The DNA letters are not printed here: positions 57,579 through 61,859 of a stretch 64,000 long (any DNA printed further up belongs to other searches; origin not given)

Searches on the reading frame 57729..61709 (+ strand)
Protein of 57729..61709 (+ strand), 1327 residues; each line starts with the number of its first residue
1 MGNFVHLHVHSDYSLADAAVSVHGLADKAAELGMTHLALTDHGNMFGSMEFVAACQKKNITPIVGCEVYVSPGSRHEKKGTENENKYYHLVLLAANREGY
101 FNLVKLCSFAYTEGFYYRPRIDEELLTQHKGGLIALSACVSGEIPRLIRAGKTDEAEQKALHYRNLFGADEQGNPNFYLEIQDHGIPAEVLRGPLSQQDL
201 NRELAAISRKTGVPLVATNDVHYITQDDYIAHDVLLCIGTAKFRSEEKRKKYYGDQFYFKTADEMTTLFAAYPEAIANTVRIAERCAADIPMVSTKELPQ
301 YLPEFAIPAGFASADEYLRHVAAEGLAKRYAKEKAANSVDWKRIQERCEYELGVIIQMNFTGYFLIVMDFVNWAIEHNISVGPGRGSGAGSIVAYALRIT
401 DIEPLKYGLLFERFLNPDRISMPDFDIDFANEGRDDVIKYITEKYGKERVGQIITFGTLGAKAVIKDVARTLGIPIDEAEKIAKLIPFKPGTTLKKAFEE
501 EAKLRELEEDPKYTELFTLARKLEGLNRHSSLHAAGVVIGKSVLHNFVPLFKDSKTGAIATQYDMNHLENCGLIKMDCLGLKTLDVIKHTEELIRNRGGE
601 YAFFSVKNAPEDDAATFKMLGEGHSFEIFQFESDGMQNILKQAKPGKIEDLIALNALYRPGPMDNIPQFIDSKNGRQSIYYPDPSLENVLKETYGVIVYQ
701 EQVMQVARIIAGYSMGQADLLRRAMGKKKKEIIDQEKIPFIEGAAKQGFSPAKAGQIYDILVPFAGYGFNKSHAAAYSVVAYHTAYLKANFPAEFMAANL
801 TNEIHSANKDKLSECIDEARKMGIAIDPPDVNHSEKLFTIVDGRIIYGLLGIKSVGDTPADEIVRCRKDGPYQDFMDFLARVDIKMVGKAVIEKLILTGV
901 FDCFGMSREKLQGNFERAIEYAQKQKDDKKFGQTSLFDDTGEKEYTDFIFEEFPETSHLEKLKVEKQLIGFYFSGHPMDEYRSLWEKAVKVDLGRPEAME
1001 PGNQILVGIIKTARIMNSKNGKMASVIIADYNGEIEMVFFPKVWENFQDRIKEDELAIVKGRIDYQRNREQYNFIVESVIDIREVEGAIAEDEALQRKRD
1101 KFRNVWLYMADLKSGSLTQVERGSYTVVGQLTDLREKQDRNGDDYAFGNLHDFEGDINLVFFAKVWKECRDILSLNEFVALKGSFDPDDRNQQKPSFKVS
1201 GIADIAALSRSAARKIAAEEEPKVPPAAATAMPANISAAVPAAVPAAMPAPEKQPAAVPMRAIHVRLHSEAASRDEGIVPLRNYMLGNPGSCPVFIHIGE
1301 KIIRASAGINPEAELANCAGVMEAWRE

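Call 88: search_protein_families(library=pfam, proteins=[window:57729-61709:+], max_evalue=0.00001)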
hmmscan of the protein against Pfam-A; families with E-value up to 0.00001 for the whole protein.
window:57729-61709:+ (1327 aa): 5 families
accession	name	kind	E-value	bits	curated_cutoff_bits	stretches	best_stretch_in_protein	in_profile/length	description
PF07733.18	DNA_pol3_alpha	-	1.3e-100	336.7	23.9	1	316-580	1-260/260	Bacterial DNA polymerase III alpha NTPase domain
PF17657.6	DNA_pol3_finger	-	1e-60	204.3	22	1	583-748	1-166/166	Bacterial DNA polymerase III alpha subunit finger domain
PF02811.25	PHP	-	4.9e-55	186.8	26.4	1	6-184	1-164/164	PHP domain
PF14579.12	HHH_6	-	1.4e-25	89.8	25.6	1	823-911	1-90/90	Helix-hairpin-helix motif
PF01336.31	tRNA_anti-codon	-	1.7e-17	63.5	27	1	1006-1080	3-73/75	OB-fold nucleic acid binding domain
